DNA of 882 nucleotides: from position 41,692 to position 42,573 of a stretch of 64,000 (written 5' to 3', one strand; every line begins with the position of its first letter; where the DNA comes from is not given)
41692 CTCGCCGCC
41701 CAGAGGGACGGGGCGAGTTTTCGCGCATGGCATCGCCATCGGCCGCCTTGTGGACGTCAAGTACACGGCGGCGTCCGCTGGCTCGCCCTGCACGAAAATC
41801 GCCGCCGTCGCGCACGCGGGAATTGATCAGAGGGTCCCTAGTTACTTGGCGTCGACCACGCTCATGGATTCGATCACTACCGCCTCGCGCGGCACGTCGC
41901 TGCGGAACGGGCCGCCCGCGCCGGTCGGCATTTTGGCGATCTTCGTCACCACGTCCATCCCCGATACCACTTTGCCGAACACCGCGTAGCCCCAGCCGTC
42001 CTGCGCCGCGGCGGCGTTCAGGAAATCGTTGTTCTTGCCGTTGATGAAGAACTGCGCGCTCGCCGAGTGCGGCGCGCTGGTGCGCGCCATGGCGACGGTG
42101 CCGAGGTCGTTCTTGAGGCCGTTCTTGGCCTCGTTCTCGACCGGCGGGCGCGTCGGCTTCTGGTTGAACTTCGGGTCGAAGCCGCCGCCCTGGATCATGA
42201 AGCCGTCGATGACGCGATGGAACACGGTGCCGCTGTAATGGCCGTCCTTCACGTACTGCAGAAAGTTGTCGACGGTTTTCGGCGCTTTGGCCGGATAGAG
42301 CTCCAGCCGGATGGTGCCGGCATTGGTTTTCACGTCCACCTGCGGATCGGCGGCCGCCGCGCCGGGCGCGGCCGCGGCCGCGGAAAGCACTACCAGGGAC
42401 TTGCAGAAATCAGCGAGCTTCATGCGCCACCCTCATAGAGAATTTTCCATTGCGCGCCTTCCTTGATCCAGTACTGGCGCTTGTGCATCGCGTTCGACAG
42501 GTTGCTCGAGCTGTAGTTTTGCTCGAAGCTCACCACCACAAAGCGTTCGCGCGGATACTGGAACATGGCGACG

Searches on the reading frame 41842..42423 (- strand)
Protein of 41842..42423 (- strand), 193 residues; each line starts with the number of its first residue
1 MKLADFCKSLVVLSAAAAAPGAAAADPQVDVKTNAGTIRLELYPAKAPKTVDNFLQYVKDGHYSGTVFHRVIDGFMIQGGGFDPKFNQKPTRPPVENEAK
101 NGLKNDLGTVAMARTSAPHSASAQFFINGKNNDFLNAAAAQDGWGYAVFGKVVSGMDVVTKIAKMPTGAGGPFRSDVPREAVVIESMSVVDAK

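Call 83: search_protein_families(library=pfam, proteins=[window:41842-42423:-], max_evalue=0.001)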
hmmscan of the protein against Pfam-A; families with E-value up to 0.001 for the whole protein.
window:41842-42423:- (193 aa): 1 family
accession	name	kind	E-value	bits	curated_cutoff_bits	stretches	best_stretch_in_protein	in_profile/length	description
PF00160.26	Pro_isomerase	-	2.2e-47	161.7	21.7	1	29-189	2-159/159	Cyclophilin type peptidyl-prolyl cis-trans isomerase/CLD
